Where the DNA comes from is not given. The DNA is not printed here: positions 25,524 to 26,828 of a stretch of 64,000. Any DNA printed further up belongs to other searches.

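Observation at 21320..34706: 13.4-kb translationally coupled block joining a sugar hydrolase and dehydrogenase to a cytoplasmic NAD(P)H-linked molybdoenzyme and sulfur-type redox genes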

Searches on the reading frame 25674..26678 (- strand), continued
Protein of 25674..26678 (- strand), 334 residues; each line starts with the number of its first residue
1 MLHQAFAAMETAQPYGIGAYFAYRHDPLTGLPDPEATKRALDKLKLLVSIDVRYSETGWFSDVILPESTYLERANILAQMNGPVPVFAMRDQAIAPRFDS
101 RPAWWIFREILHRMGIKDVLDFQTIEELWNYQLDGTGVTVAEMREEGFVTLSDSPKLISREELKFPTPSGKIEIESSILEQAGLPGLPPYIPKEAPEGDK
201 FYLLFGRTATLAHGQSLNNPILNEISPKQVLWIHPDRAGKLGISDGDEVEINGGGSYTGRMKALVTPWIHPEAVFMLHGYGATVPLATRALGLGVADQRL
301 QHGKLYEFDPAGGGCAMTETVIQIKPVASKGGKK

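Call 22: search_protein_families(library=ncbifam, proteins=[L052:7635-8678:+, L052:8774-10996:+, L052:11000-11524:+, L052:11528-14515:+, L001:5498-8215:+, L001:989-2686:+, L001:11976-14924:+, L052:6263-7654:+, L052:14519-15382:+, L052:4169-5404:+], max_evalue=0.00001)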
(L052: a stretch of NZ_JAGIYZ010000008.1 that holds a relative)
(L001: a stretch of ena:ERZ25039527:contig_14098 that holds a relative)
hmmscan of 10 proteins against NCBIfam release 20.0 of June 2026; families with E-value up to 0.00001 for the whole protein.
L052:7635-8678:+ (348 aa): 0 families

L052:8774-10996:+ (741 aa): 24 families
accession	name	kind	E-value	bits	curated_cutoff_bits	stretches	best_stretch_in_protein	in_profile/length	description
NF012032.0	PRK15488.1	equivalog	2.6e-147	492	694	2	41-561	40-565/759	thiosulfate reductase PhsA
TIGR02166.1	dmsA_ynfE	subfamily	3.1e-60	204.1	777.7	3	42-289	42-303/794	DMSO/selenate family reductase complex A subunit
TIGR01591.1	Fdh-alpha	equivalog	2.5e-51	174.6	666.25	2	48-342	2-294/672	formate dehydrogenase subunit alpha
NF047855.1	AssmNtatRedNasC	equivalog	8.9e-43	146.5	1100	2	43-330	19-308/708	assimilatory nitrate reductase catalytic subunit NasC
TIGR03479.1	DMSO_red_II_alp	subfamily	4.6e-41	140.8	984.75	2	84-281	105-303/913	molybdopterin-dependent oxidoreductase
TIGR00509.1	bisC_fam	subfamily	4.3e-38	131.1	1017.55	2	110-364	65-342/772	molybdopterin guanine dinucleotide-containing S/N-oxide reductase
NF011566.1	PRK14990.1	exception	4.8e-37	127.4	1600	2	41-366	55-418/814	dimethylsulfoxide reductase subunit A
NF041783.2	mnquin_red_QrcB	equivalog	5.2e-36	124.1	440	1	44-558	52-536/695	menaquinone reductase molybdopterin-binding-like subunit QrcB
NF041884.1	selenate_YnfF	exception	8.4e-36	123.2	1650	2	35-364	36-396/798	selenate/tellurate reductase subunit YnfF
NF041885.1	selenate_YnfE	exception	1.1e-35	122.6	1675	2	27-289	31-310/805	selenate/tellurate reductase subunit YnfE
NF041714.1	arsenate_red_ArrA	equivalog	1.3e-35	122.8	1600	1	45-480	51-522/848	arsenate respiratory reductase molybdopterin-containing subunit ArrA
NF011682.0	PRK15102.1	equivalog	1.2e-27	96.4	909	2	230-366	256-397/829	trimethylamine-N-oxide reductase TorA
TIGR02164.1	torA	equivalog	5.3e-26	91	1465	2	230-366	252-393/824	trimethylamine-N-oxide reductase TorA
NF041513.1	formate_DH_Act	exception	1.4e-25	89.3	1400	1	34-298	32-308/1067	formate dehydrogenase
NF042978.1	EthbenzDh_ebdA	equivalog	2.7e-21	75.1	2000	1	80-282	123-326/977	ethylbenzene dehydrogenase subunit alpha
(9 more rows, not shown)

L052:11000-11524:+ (175 aa): 21 families
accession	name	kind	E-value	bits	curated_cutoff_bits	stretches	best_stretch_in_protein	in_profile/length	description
TIGR02951.1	DMSO_dmsB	equivalog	9.4e-40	136.3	214.1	1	6-152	3-156/161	DMSO/selenate family reductase complex B subunit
TIGR03149.1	cyt_nit_nrfC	equivalog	7.6e-33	113.7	377.6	1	3-148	37-183/225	cytochrome c nitrite reductase Fe-S protein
NF008134.0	PRK10882.1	equivalog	3e-30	105.4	263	1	55-160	108-219/329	hydrogenase 2 operon protein HybA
TIGR01582.1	FDH-beta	equivalog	3.6e-29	101.7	334.7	1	59-154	92-187/283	formate dehydrogenase subunit beta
NF011569.0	PRK14993.1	equivalog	1.5e-28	99.9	416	1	3-147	42-186/244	tetrathionate reductase subunit TtrB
NF045715.1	sulf_resp_HmcB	equivalog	2e-24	86.2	420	1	58-160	105-209/307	sulfate respiration complex iron-sulfur protein HmcB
NF038355.1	FDH3_beta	equivalog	1e-22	81.1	240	1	9-115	7-108/180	formate dehydrogenase FDH3 subunit beta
NF045797.1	DsrO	equivalog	4.9e-22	78.5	200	1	3-147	42-200/235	sulfate reduction electron transfer complex DsrMKJOP subunit DsrO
NF009408.0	PRK12769.1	equivalog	7.3e-22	77.2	1003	1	10-166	8-164/659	formate-dependent uric acid utilization protein AegA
TIGR03478.1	DMSO_red_II_bet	subfamily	8.9e-22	77.4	480.7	1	60-147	131-218/321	DMSO reductase family type II enzyme, iron-sulfur subunit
NF041715.1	arsenate_red_ArrB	equivalog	2.1e-20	73.2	450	1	9-111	7-107/233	arsenate respiratory reductase iron-sulfur subunit ArrB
NF009451.0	PRK12809.1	equivalog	9.1e-18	63.9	1154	1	8-152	6-142/639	formate-dependent uric acid utilization protein YgfT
NF042979.1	EthbenzDh_ebdB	equivalog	4.6e-17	61.9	740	1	59-147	152-240/354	ethylbenzene dehydrogenase subunit beta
NF045766.1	PhenlGlyoxDHPadI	equivalog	4.7e-17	61.9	700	1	6-152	6-141/443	NADH-dependent phenylglyoxylate dehydrogenase subunit beta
TIGR01660.1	narH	equivalog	7.9e-16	57.5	524.05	1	59-141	182-264/492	nitrate reductase subunit beta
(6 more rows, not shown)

L052:11528-14515:+ (996 aa): 41 families (the best 25 are shown)
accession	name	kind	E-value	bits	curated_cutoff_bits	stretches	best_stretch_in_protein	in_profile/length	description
NF009410.0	PRK12771.1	subfamily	2.5e-149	498.4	516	1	367-920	21-563/566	NAD(P)-binding protein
NF009454.0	PRK12814.1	equivalog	1.1e-113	380.9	916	1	396-912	101-628/657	putative NADPH-dependent glutamate synthase small subunit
NF010590.0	PRK13984.1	equivalog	1.1e-94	317.8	946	1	395-789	194-608/611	putative oxidoreductase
TIGR03315.1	Se_ygfK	equivalog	7.6e-83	278.5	835.3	1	395-914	443-935/1012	putative selenate reductase subunit YgfK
TIGR01316.1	gltA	equivalog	3e-78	263.6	471.75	1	390-787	27-449/449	NADPH-dependent glutamate synthase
NF009414.0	PRK12778.1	equivalog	2e-75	254.5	1103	1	390-788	330-750/752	bifunctional dihydroorotate dehydrogenase B NAD binding subunit/NADPH-dependent glutamate synthase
TIGR01317.1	GOGAT_sm_gam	subfamily_domain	1.7e-57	195.4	447.7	2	391-644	44-312/485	glutamate synthase small subunit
TIGR01318.1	gltD_gamma_fam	subfamily_domain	1.5e-54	185.4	482.95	1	389-788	40-466/467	glutamate synthase, small subunit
NF009413.0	PRK12775.1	equivalog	2.1e-52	178.1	1895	1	391-806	333-768/1006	putative trifunctional 2-polyprenylphenol hydroxylase/glutamate synthase subunit beta/ferritin domain-containing protein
NF009409.0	PRK12770.1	subfamily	2.8e-49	168.1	343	1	483-789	13-352/360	putative glutamate synthase subunit beta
NF009415.0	PRK12779.1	equivalog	2.9e-47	161.2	1519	1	397-783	208-622/944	putative bifunctional glutamate synthase subunit beta/2-polyprenylphenol hydroxylase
NF009408.0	PRK12769.1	equivalog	1.7e-46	158.7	1003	1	397-788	234-652/659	formate-dependent uric acid utilization protein AegA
NF045663.1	diclust_near_Sec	equivalog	2.7e-44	151.4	530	1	388-582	9-201/759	pyridine nucleotide-disulfide oxidoreductase/dicluster-binding protein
NF009451.0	PRK12809.1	equivalog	7.7e-38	130.2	1154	1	396-782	216-629/639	formate-dependent uric acid utilization protein YgfT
TIGR01292.1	TRX_reduct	equivalog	1.8e-16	59.9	343.45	1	617-787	143-300/300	thioredoxin-disulfide reductase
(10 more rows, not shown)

L001:5498-8215:+ (905 aa): 0 families

L001:989-2686:+ (565 aa): 49 families (the best 25 are shown)
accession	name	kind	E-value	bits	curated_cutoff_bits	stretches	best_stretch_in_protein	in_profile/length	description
TIGR03385.1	CoA_CoA_reduc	equivalog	2.7e-138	461.4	578.8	1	2-459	1-439/439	CoA-disulfide reductase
NF007123.0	PRK09564.1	equivalog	1.2e-106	357.1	458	1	1-462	1-443/444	CoA-disulfide reductase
NF010037.0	PRK13512.1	equivalog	5.9e-93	312.1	394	1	1-460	2-435/438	CoA-disulfide reductase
NF046103.1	NOXase_Strep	equivalog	1.4e-61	208.8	600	1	2-462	1-438/442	H2O-forming NADH oxidase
NF045765.1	PhenlGlyoxDHPadH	equivalog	1.6e-45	155.7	475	1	3-337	5-312/416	NADH-dependent phenylglyoxylate dehydrogenase subunit epsilon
TIGR02374.1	nitri_red_nirB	equivalog_domain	1.2e-41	143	578.35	1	4-359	2-329/794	nitrite reductase large subunit NirB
TIGR01350.1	lipoamide_DH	equivalog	5.7e-39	134.1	408.8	1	86-439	115-435/461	dihydrolipoyl dehydrogenase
TIGR02053.1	MerA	equivalog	1.7e-36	126.3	454.45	1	87-444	116-439/465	mercury(II) reductase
NF003437.0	PRK04965.1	equivalog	9e-35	120.4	392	1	3-306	5-279/378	NADH:flavorubredoxin reductase NorW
NF042949.2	3PPDioc_HcaD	equivalog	8.5e-34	116.9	450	1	2-334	3-307/386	3-phenylpropionate/cinnamic acid dioxygenase ferredoxin--NAD(+) reductase subunit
NF041682.1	ant_diox_AndAa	equivalog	2.1e-31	109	650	1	3-360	6-336/406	anthranilate 1,2-dioxygenase system ferredoxin--NAD(+) reductase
NF004943.0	PRK06292.2-1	equivalog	7.3e-29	100.8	432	1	165-439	170-436/456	dihydrolipoyl dehydrogenase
NF011565.0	PRK14989.1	subfamily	1.5e-27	96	883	1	11-413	15-375/847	nitrite reductase large subunit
TIGR01424.1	gluta_reduc_2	equivalog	2.6e-27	95.5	606.05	1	164-438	164-429/446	glutathione-disulfide reductase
NF004776.0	PRK06116.1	equivalog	2.8e-27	95.8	480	1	165-438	166-433/450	glutathione-disulfide reductase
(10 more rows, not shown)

L001:11976-14924:+ (982 aa): 31 families (the best 25 are shown)
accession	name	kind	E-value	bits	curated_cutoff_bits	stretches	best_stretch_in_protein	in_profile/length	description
NF009410.0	PRK12771.1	subfamily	4.3e-148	494.4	516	1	360-910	24-563/566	NAD(P)-binding protein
NF009454.0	PRK12814.1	equivalog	6.9e-109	365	916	1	386-903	101-629/657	putative NADPH-dependent glutamate synthase small subunit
NF010590.0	PRK13984.1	equivalog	3.4e-90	302.9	946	1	387-780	196-609/611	putative oxidoreductase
TIGR03315.1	Se_ygfK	equivalog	3.2e-83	279.8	835.3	1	380-912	437-943/1012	putative selenate reductase subunit YgfK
TIGR01316.1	gltA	equivalog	8.6e-78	262.1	471.75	1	381-777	28-449/449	NADPH-dependent glutamate synthase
NF009414.0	PRK12778.1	equivalog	4.9e-74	249.9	1103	1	380-779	330-751/752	bifunctional dihydroorotate dehydrogenase B NAD binding subunit/NADPH-dependent glutamate synthase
TIGR01317.1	GOGAT_sm_gam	subfamily_domain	1.2e-52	179.4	447.7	2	381-639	44-315/485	glutamate synthase small subunit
TIGR01318.1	gltD_gamma_fam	subfamily_domain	2.4e-52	178.1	482.95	1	378-778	39-466/467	glutamate synthase, small subunit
NF009409.0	PRK12770.1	subfamily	9.6e-52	176.2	343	1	474-782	14-355/360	putative glutamate synthase subunit beta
NF009413.0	PRK12775.1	equivalog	1.6e-51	175.2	1895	1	381-780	333-757/1006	putative trifunctional 2-polyprenylphenol hydroxylase/glutamate synthase subunit beta/ferritin domain-containing protein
NF009408.0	PRK12769.1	equivalog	3.8e-47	160.8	1003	1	385-781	232-655/659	formate-dependent uric acid utilization protein AegA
NF045663.1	diclust_near_Sec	equivalog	6.4e-46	156.8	530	2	377-572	8-201/759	pyridine nucleotide-disulfide oxidoreductase/dicluster-binding protein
NF009415.0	PRK12779.1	equivalog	1.3e-42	145.7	1519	1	370-774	192-623/944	putative bifunctional glutamate synthase subunit beta/2-polyprenylphenol hydroxylase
NF009451.0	PRK12809.1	equivalog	6.3e-40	137.1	1154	1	384-773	214-630/639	formate-dependent uric acid utilization protein YgfT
TIGR01292.1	TRX_reduct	equivalog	1.7e-16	59.9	343.45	1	481-777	3-300/300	thioredoxin-disulfide reductase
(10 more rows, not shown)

L052:6263-7654:+ (464 aa): 17 families
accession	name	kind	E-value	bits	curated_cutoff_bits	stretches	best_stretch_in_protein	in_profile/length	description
NF007785.0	PRK10476.1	equivalog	4.6e-50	170.4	376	1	110-415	11-323/347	multidrug transporter subunit MdtN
TIGR00998.1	8a0101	subfamily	5e-50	170.3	390.8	1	118-415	13-315/334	EmrA/EmrK family multidrug efflux transporter periplasmic adaptor subunit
TIGR01730.1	RND_mfp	subfamily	9.1e-31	107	94.9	3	280-377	114-211/322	efflux RND transporter periplasmic adaptor subunit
NF002939.0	PRK03598.1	equivalog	4.3e-29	101.7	393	1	109-377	7-281/332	secretion protein HlyD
NF007850.1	PRK10559.1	equivalog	2.1e-26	92.8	400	2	262-416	112-262/303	p-hydroxybenzoic acid efflux pump subunit AaeA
NF011715.0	PRK15136.1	equivalog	7.6e-26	90.6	563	1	99-415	13-326/390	multidrug efflux MFS transporter periplasmic adaptor subunit EmrA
TIGR00999.1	8a0102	subfamily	1.6e-18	66.8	319.3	1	205-377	19-168/271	CzcB/NccB family metal efflux transporter periplasmic adaptor subunit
NF045904.1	RND-peri-MexE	equivalog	3.3e-14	52.6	714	1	147-198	63-114/390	multidrug efflux RND transporter periplasmic adaptor subunit MexE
TIGR01843.1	type_I_hlyD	subfamily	5.7e-13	48.6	208.65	1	290-376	260-351/422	HlyD family type I secretion periplasmic adaptor subunit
NF008606.0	PRK11578.1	equivalog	2.7e-10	39.9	342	1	150-376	64-262/371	macrolide transporter subunit MacA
NF000272.2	OqxA_adapt_sub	exception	5.8e-10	38.7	835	0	129-268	47-174/391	multidrug efflux RND transporter periplasmic adaptor subunit OqxA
TIGR02971.1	heterocyst_DevB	subfamily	6.9e-10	38.8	129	1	156-379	25-281/327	ABC exporter membrane fusion protein, DevB family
TIGR03794.1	NHLM_micro_HlyD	equivalog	1.6e-07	30.6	156.2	0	122-271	31-187/421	NHLP bacteriocin system secretion protein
NF008589.1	PRK11556.1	equivalog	1.9e-06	27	391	0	142-198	78-133/392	MdtA/MuxA family multidrug efflux RND transporter periplasmic adaptor subunit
NF033138.2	RND-peri-MexC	equivalog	3.5e-06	26.4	625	0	141-205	56-121/375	MexC family multidrug efflux RND transporter periplasmic adaptor subunit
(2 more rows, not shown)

L052:14519-15382:+ (288 aa): 2 families
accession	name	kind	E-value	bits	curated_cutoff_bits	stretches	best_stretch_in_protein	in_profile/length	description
TIGR00841.1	bass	subfamily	1.3e-11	44.3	326.3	1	11-263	31-289/321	bile acid:sodium symporter family transporter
TIGR00832.1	acr3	equivalog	2.5e-07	30.3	282.8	1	14-279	40-324/327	ACR3 family arsenite efflux transporter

L052:4169-5404:+ (412 aa): 1 family
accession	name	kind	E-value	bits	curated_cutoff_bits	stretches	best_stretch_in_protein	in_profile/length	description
TIGR01625.1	YidE_YbjL_dupl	subfamily_domain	8.1e-09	35.4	71.95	1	315-392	74-153/154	AspT/YidE/YbjL antiporter duplication domain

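Call 24: search_solved_structures(query=L052:8774-10996:+, max_evalue=1e-10, show_alignments=1)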
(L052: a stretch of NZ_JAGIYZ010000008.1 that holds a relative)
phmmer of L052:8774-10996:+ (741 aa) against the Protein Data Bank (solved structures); distinct sequences matched with E-value up to 1e-10: 30.
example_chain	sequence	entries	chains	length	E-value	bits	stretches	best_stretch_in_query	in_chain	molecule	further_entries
2vpw_A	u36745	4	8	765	2.5e-108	366.3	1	43-736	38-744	THIOSULFATE REDUCTASE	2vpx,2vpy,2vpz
2e7z_A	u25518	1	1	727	1e-49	172.5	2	47-364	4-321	Acetylene hydratase Ahy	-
6cz7_A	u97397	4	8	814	1.1e-37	132.7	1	46-307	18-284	ArrA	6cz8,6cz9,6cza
7qv7_S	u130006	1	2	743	5.9e-36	127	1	44-689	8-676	Hydrogen dependent carbon dioxide reductase subunit FdhF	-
7vw6_A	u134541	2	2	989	5.9e-33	117.1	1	43-584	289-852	Formate dehydrogenase | Tungsten-containing formate dehydrogenase alpha subunit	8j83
7e5z_A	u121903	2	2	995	6.1e-33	117.1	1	43-584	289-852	Formate dehydrogenase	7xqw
1aa6_A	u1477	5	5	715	1.4e-32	115.9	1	44-539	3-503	FORMATE DEHYDROGENASE H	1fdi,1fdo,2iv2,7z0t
7bkb_D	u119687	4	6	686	3.6e-30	107.9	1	45-687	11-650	Formate dehydrogenase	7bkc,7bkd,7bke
9vap_A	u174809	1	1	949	4.6e-30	107.5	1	46-364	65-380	Formate dehydrogenase molybdopterin-binding subunit FdhA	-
5e7o_A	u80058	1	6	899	7.4e-30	106.9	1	84-279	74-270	DMSO reductase family type II enzyme, molybdopterin subunit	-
4ydd_A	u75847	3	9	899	8.7e-30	106.6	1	84-279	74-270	DMSO reductase family type II enzyme, molybdopterin subunit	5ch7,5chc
7l5i_A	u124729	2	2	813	1.3e-28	102.8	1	223-364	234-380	Trimethylamine-N-oxide reductase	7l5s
9t1s_L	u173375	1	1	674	3.1e-26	94.9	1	45-691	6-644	formate dehydrogenase (coenzyme F420)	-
2jim_A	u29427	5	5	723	4.2e-26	94.4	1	44-546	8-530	PERIPLASMIC NITRATE REDUCTASE | PROTEIN (PERIPLASMIC NITRATE REDUCTASE)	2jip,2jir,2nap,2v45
2jio_A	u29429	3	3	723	1.6e-25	92.5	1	44-544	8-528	PERIPLASMIC NITRATE REDUCTASE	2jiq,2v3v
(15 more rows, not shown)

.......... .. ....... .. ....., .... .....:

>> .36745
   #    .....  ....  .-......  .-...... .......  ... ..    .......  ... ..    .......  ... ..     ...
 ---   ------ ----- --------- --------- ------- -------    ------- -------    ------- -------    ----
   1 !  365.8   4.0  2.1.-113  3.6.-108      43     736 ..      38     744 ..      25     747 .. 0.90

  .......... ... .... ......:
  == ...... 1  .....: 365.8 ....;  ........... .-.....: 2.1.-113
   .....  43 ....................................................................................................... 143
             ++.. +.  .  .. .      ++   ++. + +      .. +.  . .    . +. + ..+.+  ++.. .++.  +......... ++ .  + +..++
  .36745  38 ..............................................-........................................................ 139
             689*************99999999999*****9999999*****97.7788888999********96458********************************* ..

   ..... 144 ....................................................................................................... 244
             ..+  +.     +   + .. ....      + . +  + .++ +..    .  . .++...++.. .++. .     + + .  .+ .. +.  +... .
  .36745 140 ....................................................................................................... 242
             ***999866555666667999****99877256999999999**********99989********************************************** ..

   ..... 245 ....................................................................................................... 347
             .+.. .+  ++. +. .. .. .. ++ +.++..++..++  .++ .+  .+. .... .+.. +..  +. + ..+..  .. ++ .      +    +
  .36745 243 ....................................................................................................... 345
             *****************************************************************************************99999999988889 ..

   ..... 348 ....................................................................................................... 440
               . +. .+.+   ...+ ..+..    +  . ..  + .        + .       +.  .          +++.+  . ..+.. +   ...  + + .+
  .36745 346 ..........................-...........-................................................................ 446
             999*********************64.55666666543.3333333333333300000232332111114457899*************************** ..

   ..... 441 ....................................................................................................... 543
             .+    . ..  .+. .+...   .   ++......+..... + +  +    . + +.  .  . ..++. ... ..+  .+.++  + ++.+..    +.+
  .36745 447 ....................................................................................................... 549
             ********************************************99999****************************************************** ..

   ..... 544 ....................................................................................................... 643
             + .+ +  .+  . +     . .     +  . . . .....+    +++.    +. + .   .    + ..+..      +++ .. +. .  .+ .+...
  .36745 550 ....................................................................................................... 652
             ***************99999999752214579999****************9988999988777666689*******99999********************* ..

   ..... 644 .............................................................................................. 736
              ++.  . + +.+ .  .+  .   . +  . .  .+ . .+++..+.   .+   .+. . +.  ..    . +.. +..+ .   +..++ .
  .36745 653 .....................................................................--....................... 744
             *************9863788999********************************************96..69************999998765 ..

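Call 25: search_solved_structures(query=L001:11976-14924:+, max_evalue=0.001)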
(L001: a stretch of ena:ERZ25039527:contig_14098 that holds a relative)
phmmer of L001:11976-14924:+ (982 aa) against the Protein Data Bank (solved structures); distinct sequences matched with E-value up to 0.001: 96 (the best 60 are shown).
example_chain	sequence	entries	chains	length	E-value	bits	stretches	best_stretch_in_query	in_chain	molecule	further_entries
9bov_A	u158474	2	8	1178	6.9e-97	328.7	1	387-858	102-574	Molybdopterin oxidoreductase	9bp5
9n5u_A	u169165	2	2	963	2.4e-87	297.1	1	387-779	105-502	NfnA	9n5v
8oh5_C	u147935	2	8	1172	3.3e-80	273.5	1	387-850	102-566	Formate dehydrogenase-O, major subunit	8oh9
4ylf_B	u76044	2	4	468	7.6e-65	222.7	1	380-778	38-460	Dihydropyrimidine dehydrogenase subunit A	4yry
5jca_L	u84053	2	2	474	3.1e-59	204.1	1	385-778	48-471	NADH-dependent Ferredoxin:NADP Oxidoreductase (NfnI) subunit alpha | NADH-dependent Ferredoxin:NADP Oxidoreductase subunit alpha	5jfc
5vj7_A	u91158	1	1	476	1.6e-56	195.1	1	385-778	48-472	Oxidoreductase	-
2vdc_G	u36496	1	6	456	1.2e-45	159.2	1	379-778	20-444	GLUTAMATE SYNTHASE [NADPH] SMALL CHAIN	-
6s6s_G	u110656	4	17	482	1.2e-45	159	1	378-778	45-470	Glutamate synthase [NADPH] small chain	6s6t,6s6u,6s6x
1gt8_A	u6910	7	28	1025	5.8e-44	153.5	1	381-778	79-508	DIHYDROPYRIMIDINE DEHYDROGENASE | Dihydropyrimidine dehydrogenase [NADP(+)]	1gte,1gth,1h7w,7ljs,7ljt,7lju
1h7x_A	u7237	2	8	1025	5.8e-44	153.5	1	381-778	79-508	DIHYDROPYRIMIDINE DEHYDROGENASE | Dihydropyrimidine dehydrogenase [NADP(+)]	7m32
7m31_A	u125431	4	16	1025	5.8e-44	153.5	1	381-778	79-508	Dihydropyrimidine dehydrogenase [NADP(+)]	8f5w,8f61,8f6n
7mfm_I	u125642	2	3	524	2.6e-36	128.2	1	390-781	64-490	Glutamate synthase (NADPH) small chain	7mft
9bov_B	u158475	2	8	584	7.3e-13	50.6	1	196-382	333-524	NADH dehydrogenase (Quinone)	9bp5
8a6t_B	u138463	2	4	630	1.2e-12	49.9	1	202-383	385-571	Electron bifurcating hydrogenase subunit HydB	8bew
8oh5_B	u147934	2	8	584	2.3e-12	48.9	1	196-381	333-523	NAD-reducing hydrogenase subunit HoxF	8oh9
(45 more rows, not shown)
